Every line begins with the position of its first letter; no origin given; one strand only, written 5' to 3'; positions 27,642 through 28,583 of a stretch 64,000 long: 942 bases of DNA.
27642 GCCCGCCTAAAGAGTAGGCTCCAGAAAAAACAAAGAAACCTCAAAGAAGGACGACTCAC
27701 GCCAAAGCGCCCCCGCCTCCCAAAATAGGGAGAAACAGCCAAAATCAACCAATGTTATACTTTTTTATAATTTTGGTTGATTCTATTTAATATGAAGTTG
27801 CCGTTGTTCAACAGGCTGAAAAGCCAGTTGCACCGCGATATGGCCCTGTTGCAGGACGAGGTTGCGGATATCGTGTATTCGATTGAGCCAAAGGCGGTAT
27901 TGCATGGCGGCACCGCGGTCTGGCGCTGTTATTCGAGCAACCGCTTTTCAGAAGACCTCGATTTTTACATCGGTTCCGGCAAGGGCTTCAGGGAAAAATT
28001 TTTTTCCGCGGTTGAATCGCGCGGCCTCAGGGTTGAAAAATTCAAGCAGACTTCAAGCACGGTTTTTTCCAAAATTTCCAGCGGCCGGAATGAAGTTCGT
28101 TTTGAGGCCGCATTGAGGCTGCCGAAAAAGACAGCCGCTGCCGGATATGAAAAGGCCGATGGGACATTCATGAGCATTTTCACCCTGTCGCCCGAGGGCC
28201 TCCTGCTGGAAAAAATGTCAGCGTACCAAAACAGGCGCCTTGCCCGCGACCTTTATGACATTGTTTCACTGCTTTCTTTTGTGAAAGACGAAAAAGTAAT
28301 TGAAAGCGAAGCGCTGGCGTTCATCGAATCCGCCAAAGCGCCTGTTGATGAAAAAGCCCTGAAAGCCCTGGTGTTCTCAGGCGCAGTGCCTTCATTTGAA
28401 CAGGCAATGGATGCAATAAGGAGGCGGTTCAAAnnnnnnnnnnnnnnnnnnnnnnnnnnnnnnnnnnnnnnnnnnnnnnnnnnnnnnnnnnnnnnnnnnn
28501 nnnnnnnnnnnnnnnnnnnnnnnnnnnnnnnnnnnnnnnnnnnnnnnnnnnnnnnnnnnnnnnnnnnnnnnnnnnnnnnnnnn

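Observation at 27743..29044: AbiEii-like nucleotidyltransferase followed by AbiEi-like wHTH protein, in reversed order relative to canonical abiE, with a perfect inverted-repeat operator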

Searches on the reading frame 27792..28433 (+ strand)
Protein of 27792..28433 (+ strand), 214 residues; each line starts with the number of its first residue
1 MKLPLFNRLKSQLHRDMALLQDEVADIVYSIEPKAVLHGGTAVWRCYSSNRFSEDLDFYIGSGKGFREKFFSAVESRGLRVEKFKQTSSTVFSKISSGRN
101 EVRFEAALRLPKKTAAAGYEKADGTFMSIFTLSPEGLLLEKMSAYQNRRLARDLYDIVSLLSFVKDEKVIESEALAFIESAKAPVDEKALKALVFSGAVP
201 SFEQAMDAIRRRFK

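Call 3: search_protein_families(library=pfam, proteins=[window:27792-28433:+], max_evalue=1)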
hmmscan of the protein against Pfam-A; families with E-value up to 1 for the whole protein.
window:27792-28433:+ (214 aa): 1 family
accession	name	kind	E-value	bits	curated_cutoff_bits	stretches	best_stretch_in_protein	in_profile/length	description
PF08843.17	AbiEii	-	2.4e-16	60.8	22.5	1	32-193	12-203/238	Nucleotidyl transferase AbiEii toxin, Type IV TA system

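Call 4: search_protein_families(library=padloc, proteins=[window:27792-28433:+], max_evalue=1)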
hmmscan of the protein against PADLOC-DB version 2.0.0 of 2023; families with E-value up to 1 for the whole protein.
window:27792-28433:+ (214 aa): 26 families (the best 25 are shown)
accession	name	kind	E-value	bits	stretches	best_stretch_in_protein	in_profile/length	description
PDLC02307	AbiEii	-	4.2e-18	63.9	1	25-165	13-149/219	AbiEii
PDLC02323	AbiEii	-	4.5e-13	47.4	2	27-62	32-67/248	AbiEii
PDLC02328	AbiEii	-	2.3e-12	45.2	1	24-179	4-158/203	AbiEii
PDLC02304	AbiEii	-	5.7e-12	44.1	1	32-167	40-193/260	AbiEii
PDLC02296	AbiEii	-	5.6e-09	33.6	1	36-74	47-83/282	AbiEii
PDLC02305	AbiEii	-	1.7e-08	32.1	1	124-195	154-226/306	AbiEii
PDLC02313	AbiEii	-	2.3e-08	31.9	1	20-165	27-193/254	AbiEii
PDLC02292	AbiEii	-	2.5e-08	32.1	1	30-87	43-97/283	AbiEii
PDLC02317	AbiEii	-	3.3e-08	30.9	2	31-73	40-83/396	AbiEii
PDLC02303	AbiEii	-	1.1e-07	29.5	2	128-177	149-194/249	AbiEii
PDLC02330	AbiEii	-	4.3e-07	27.9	1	36-161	28-159/219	AbiEii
PDLC02289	AbiEii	-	2.6e-06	25.2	2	31-64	49-83/309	AbiEii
PDLC02294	AbiEii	-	8.3e-06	23.8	1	34-163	44-188/260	AbiEii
PDLC02318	AbiEii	-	1.1e-05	23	1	126-172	149-195/280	AbiEii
PDLC02298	AbiEii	-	1.3e-05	22.7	1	34-192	27-186/220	AbiEii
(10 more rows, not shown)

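Call 6: find_homologous_proteins(query=window:27792-28433:+)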
Query window:27792-28433:+ (214 aa): 526 proteins with E <= 0.001 among 979 candidates; the best 120 are listed.
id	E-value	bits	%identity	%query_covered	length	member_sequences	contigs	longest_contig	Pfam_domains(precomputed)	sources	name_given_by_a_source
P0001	5.2e-120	416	90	100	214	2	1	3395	PF08843.18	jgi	jgi:predicted nucleotidyltransferase component of viral defense system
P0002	7.9e-101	354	74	100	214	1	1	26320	PF08843.18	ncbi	ncbi:MAG: nucleotidyl transferase AbiEii/AbiGii toxin family protein [Candidatus Diapherotrites arch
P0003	1.6e-86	307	66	100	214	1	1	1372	PF08843.18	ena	-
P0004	4.4e-86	306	66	100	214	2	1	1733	PF08843.18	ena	-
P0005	4.3e-85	302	64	100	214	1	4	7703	PF08843.18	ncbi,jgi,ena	-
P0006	1.1e-83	298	63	100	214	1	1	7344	PF08843.18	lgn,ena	-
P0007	1.8e-81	291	63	100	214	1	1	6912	PF08843.18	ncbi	-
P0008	3.9e-80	286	63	100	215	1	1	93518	PF08843.18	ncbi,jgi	-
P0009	6.3e-79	282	59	100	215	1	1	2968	PF08843.18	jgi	-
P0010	6.5e-78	279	60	100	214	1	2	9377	PF08843.18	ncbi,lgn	ncbi:MAG: nucleotidyl transferase AbiEii/AbiGii toxin family protein [archaeon]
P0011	7.6e-78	279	62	100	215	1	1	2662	PF08843.18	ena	-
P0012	8.2e-77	275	60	98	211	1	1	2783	PF08843.18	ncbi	-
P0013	1.3e-76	275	59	100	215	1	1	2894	PF08843.18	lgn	-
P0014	2.6e-76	274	58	100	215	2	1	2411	PF08843.18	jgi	-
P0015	3.3e-76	273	60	100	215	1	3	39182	PF08843.18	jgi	-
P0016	4.3e-76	273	58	100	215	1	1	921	PF08843.18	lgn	-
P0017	8.8e-76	272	59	100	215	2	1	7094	PF08843.18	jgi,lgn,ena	-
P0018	1.9e-75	271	57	100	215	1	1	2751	PF08843.18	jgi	jgi:predicted nucleotidyltransferase component of viral defense system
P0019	2.2e-75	271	57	100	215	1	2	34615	PF08843.18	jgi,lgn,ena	-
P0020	3.8e-75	270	57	100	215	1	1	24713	PF08843.18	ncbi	-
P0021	1.5e-73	265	57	100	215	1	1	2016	PF08843.18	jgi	jgi:predicted nucleotidyltransferase component of viral defense system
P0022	1.6e-72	261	57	100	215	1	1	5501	PF08843.18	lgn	-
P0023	1.2e-71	259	57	99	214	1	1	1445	PF08843.18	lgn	-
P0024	1.3e-70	255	57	100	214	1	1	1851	PF08843.18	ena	-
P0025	1.9e-70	255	56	99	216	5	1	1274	PF08843.18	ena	-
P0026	2.2e-70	254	58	98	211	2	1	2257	PF08843.18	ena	-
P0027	2.7e-70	254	56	100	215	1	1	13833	PF08843.18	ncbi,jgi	jgi:predicted nucleotidyltransferase component of viral defense system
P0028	5.1e-70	253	57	100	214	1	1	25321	PF08843.18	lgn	-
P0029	5.2e-70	253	55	100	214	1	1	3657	PF08843.18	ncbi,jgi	jgi:predicted nucleotidyltransferase component of viral defense system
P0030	8.0e-70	253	56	100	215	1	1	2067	PF08843.18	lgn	-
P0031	1.6e-69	252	51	100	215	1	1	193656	PF08843.18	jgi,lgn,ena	-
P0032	1.8e-69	251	56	100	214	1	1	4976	PF08843.18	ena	-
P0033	2.7e-69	251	55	100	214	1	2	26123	PF08843.18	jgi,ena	-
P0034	6.4e-69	250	51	100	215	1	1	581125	PF08843.18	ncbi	ncbi:MAG: nucleotidyl transferase AbiEii/AbiGii toxin family protein [Candidatus Diapherotrites arch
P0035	8.2e-69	249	58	99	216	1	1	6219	PF08843.18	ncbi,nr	ncbi:MAG: nucleotidyl transferase AbiEii/AbiGii toxin family protein [Candidatus Diapherotrites arch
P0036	1.0e-68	249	55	99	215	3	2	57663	PF08843.18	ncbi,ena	ncbi:MAG: nucleotidyl transferase AbiEii/AbiGii toxin family protein [Candidatus Anstonellales archa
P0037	1.6e-68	248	54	100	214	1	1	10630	PF08843.18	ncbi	ncbi:MAG: nucleotidyl transferase AbiEii/AbiGii toxin family protein [Candidatus Diapherotrites arch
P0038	1.8e-68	248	54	100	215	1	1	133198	PF08843.18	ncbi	ncbi:MAG: nucleotidyl transferase AbiEii/AbiGii toxin family protein [Candidatus Micrarchaeota archa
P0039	3.0e-68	247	57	99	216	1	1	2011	PF08843.18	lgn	-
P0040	6.9e-68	246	55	100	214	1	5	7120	PF08843.18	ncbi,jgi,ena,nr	ncbi:MAG: hypothetical protein COX63_01940 [Candidatus Diapherotrites archaeon CG_4_10_14_0_2_um_fil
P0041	1.3e-67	245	56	99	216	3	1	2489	PF08843.18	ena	-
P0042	1.8e-67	245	82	63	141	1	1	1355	PF08843.18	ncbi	-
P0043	4.9e-67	244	54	100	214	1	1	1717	PF08843.18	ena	-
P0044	5.4e-67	243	54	98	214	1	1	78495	PF08843.18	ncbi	ncbi:MAG: nucleotidyl transferase AbiEii/AbiGii toxin family protein [Candidatus Diapherotrites arch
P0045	1.1e-66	242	54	100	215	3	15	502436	PF08843.18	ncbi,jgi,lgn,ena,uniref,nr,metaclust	ncbi:MAG: nucleotidyl transferase AbiEii/AbiGii toxin family protein [Candidatus Diapherotrites arch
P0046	1.7e-66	242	52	99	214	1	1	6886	PF08843.18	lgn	-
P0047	4.1e-66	241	55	100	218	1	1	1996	PF08843.18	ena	-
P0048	7.4e-66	240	53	100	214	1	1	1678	PF08843.18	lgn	-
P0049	7.8e-66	240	50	100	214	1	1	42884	PF08843.18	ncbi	-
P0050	1.2e-65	239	54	100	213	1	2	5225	PF08843.18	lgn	-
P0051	1.3e-65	239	55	100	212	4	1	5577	PF08843.18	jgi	-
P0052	1.7e-65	239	55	100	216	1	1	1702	PF08843.18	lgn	-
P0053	2.9e-65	238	51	100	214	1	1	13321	PF08843.18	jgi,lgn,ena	-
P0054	4.8e-65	237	52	99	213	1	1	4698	PF08843.18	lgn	-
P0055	6.0e-65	237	55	100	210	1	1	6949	PF08843.18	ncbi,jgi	-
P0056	8.3e-65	236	53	98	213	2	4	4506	PF08843.18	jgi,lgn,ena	-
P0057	1.7e-64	235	55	99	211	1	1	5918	PF08843.18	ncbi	ncbi:MAG: nucleotidyl transferase AbiEii/AbiGii toxin family protein [archaeon]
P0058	2.1e-63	232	49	100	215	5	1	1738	PF08843.18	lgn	-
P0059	4.8e-63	231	53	99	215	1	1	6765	PF08843.18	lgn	-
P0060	6.5e-63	230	49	100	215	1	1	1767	PF08843.18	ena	-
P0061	1.6e-62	229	50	100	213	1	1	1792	PF08843.18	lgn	-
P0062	1.9e-62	229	52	100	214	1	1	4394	PF08843.18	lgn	-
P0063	4.9e-62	227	51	100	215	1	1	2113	PF08843.18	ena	-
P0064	6.9e-62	227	50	100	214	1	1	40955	PF08843.18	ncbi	ncbi:MAG: nucleotidyl transferase AbiEii/AbiGii toxin family protein [Candidatus Micrarchaeota archa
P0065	1.1e-61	226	51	100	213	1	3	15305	PF08843.18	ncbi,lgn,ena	-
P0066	1.1e-61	226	50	100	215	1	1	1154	PF08843.18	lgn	-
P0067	1.2e-61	226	50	100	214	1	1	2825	PF08843.18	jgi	jgi:predicted nucleotidyltransferase component of viral defense system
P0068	2.3e-61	225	51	100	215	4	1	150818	PF08843.18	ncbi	-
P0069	2.4e-61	225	50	99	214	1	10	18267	PF08843.18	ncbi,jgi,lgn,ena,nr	ncbi:MAG TPA: nucleotidyl transferase AbiEii/AbiGii toxin family protein [Candidatus Bilamarchaeacea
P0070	3.2e-61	225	48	100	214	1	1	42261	PF08843.18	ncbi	ncbi:MAG: nucleotidyl transferase AbiEii/AbiGii toxin family protein [Candidatus Micrarchaeota archa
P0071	3.8e-61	224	51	100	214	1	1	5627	PF08843.18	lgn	-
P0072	4.5e-61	224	50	100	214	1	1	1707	PF08843.18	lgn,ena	-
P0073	4.5e-61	224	50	99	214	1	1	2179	PF08843.18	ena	-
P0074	5.4e-61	224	48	100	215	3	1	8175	PF08843.18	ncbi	-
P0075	5.7e-61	224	51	96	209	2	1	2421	PF08843.18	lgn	-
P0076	6.4e-61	224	50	100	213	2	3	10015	PF08843.18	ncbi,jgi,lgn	-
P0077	8.7e-61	223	50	100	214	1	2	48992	PF08843.18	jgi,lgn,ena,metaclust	metaclust:\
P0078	1.0e-60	223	50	100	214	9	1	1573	PF08843.18,PF19502.6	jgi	-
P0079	1.8e-60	222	50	100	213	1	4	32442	PF08843.18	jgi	jgi:predicted nucleotidyltransferase component of viral defense system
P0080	2.3e-60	222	50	100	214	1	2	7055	PF08843.18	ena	-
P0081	2.5e-60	222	51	100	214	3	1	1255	PF08843.18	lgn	-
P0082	4.0e-60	221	50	100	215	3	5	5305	PF08843.18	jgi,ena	-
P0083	4.3e-60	221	49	100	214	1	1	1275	PF08843.18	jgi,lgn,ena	-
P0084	5.6e-60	221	51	100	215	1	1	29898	PF08843.18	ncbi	ncbi:MAG: nucleotidyl transferase AbiEii/AbiGii toxin family protein [Candidatus Micrarchaeota archa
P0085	7.5e-60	220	52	90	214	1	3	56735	PF08843.18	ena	-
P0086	8.8e-60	220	48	100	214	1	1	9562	PF08843.18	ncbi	-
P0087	8.9e-60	220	48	100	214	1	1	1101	PF08843.18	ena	-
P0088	9.2e-60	220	56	88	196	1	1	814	PF08843.18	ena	-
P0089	1.3e-59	219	52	100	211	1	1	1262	PF08843.18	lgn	-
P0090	1.3e-59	219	49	100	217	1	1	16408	PF08843.18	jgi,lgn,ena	-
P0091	1.3e-59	219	50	100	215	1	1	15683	PF08843.18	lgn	-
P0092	1.3e-59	219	48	100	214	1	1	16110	PF08843.18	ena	-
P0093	2.5e-59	218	50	100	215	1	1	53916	PF08843.18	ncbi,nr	ncbi:Nucleotidyl transferase AbiEii toxin, Type IV TA system [Candidatus Gugararchaeum adminiculabun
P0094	3.3e-59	218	49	100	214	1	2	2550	PF08843.18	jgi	jgi:predicted nucleotidyltransferase component of viral defense system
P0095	3.3e-59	218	49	100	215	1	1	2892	PF08843.18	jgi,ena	-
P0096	3.6e-59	218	53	99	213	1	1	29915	PF08843.18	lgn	-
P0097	3.6e-59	218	49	100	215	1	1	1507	PF08843.18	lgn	-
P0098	5.0e-59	217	50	100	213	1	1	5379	PF08843.18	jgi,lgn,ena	-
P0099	5.1e-59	217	50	99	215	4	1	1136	PF08843.18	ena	-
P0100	7.8e-59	217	50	99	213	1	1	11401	PF08843.18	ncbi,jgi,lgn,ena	-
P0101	8.6e-59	217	48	100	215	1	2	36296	PF08843.18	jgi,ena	-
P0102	8.9e-59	217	48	100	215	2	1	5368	PF08843.18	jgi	-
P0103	1.0e-58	216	50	100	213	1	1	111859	PF08843.18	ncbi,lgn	ncbi:MAG: nucleotidyl transferase AbiEii/AbiGii toxin family protein [Candidatus Micrarchaeia archae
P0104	1.1e-58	216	49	100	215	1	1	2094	PF08843.18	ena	-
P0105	1.1e-58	216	50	99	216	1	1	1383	PF08843.18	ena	-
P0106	2.0e-58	215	50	100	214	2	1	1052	PF08843.18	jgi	-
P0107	2.9e-58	215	50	100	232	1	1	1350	PF08843.18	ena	-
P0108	3.3e-58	215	47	100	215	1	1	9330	PF08843.18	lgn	-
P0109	3.3e-58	215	50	100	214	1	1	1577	PF08843.18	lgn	-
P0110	4.4e-58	214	49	99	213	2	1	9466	PF08843.18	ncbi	-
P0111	5.2e-58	214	46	100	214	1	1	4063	PF08843.18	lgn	-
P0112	5.9e-58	214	52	99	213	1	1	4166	PF08843.18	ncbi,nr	ncbi:MAG: nucleotidyl transferase AbiEii/AbiGii toxin family protein [Candidatus Diapherotrites arch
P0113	8.5e-58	213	50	99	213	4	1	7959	PF08843.18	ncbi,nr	ncbi:TPA: nucleotidyl transferase AbiEii/AbiGii toxin family protein [Candidatus Micrarchaeota archa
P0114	8.8e-58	213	49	100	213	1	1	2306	PF08843.18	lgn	-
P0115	9.3e-58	213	47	100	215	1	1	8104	PF08843.18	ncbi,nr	ncbi:MAG: nucleotidyl transferase AbiEii/AbiGii toxin family protein [Candidatus Diapherotrites arch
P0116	1.3e-57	213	53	100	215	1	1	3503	PF08843.18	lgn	-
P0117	1.4e-57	213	47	100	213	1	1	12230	PF08843.18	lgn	-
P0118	1.5e-57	213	50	100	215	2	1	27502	PF08843.18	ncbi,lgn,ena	-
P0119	1.9e-57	212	50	100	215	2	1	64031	PF08843.18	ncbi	-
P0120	2.0e-57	212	47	99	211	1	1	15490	PF08843.18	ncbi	-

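Call 9: find_encoding_contigs(protein=P0002, flank=5000, max_places=3)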
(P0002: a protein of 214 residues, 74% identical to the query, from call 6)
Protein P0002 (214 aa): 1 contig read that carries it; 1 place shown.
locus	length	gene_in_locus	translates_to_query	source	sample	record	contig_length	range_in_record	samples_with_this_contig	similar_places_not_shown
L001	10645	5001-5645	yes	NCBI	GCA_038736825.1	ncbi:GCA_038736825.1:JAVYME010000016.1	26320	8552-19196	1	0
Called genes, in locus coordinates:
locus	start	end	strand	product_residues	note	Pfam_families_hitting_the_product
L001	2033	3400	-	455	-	PF21473:OB_Ssb-like (weak), PF16900:REPA_OB_2 (faint), PF01336:tRNA_anti-codon (weak), PF17244:CDC24_OB3, PF08646:Rep_fac-A_C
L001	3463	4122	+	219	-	PF00753:Lactamase_B, PF19583:ODP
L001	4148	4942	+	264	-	PF01884:PcrB, PF00478:IMPDH (faint), PF01180:DHO_dh (weak), PF00977:His_biosynth (weak)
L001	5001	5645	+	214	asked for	PF08843:AbiEii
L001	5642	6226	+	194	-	PF13338:AbiEi_4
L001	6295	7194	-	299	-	PF01073:3Beta_HSD, PF01370:Epimerase, PF04321:RmlD_sub_bind, PF02719:Polysacc_synt_2 (weak), PF07993:NAD_binding_4, PF13460:NAD_binding_10, PF16363:GDP_Man_Dehyd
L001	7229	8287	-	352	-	PF00383:dCMP_cyt_deam_1, PF14437:MafB19-deam (weak), PF01872:RibD_C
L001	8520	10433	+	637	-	-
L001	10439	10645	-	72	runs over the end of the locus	-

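Call 10: find_encoding_contigs(protein=P0034, flank=5000, max_places=3)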
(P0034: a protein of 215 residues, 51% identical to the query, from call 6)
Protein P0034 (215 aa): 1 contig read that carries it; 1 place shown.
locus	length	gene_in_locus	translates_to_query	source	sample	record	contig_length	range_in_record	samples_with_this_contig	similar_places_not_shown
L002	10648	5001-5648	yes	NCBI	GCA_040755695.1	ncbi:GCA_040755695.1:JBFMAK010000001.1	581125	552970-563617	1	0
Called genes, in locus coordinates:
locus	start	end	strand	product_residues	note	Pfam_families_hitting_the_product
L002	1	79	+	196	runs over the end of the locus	-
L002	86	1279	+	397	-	-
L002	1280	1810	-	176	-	-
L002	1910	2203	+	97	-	-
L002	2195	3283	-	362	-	PF01368:DHH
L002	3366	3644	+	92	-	-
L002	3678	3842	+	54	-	-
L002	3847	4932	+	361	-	PF01321:Creatinase_N, PF00557:Peptidase_M24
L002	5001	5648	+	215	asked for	PF08843:AbiEii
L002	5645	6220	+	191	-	PF13338:AbiEi_4 (weak)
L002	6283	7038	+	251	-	PF21003:NucS_N, PF01939:NucS_C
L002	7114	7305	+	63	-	-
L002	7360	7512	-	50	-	-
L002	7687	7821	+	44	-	-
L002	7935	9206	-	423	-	PF03952:Enolase_N, PF00113:Enolase_C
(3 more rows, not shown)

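Call 11: find_encoding_contigs(protein=P0045, flank=5000, max_places=4)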
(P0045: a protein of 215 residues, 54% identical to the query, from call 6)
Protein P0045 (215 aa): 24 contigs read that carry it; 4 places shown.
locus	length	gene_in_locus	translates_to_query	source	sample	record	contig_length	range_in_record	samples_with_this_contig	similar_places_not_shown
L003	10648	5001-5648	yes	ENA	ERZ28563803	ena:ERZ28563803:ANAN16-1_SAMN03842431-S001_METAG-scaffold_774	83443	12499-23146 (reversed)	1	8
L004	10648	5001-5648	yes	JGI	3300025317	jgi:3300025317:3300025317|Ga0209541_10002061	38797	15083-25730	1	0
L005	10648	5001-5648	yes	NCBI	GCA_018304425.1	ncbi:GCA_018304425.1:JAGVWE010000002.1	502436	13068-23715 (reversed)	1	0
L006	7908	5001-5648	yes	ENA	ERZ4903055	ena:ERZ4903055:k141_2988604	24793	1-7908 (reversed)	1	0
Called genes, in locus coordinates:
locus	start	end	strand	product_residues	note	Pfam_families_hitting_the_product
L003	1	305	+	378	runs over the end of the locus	PF03235:GmrSD_N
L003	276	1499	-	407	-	PF01555:N6_N4_Mtase, PF01170:UPF0020 (faint), PF02086:MethyltransfD12 (weak)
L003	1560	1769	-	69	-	-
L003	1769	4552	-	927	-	PF04313:HSDR_N (faint), PF02384:N6_Mtase, PF20473:MmeI_Mtase, PF01170:UPF0020 (faint), PF07669:Eco57I, PF20466:MmeI_TRD (weak), PF12950:TaqI_C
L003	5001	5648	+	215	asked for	PF08843:AbiEii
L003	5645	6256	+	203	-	-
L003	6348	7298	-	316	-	PF02661:Fic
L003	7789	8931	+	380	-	PF12705:PDDEXK_1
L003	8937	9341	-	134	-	PF02452:PemK_toxin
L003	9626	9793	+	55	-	-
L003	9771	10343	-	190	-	PF00583:Acetyltransf_1, PF13673:Acetyltransf_10 (faint), PF13508:Acetyltransf_7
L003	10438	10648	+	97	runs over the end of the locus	-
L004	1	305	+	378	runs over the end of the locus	PF03235:GmrSD_N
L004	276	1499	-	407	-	PF01555:N6_N4_Mtase, PF01170:UPF0020 (faint), PF02086:MethyltransfD12 (weak)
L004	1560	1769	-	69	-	-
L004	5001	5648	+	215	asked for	PF08843:AbiEii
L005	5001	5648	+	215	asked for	PF08843:AbiEii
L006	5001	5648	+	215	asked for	PF08843:AbiEii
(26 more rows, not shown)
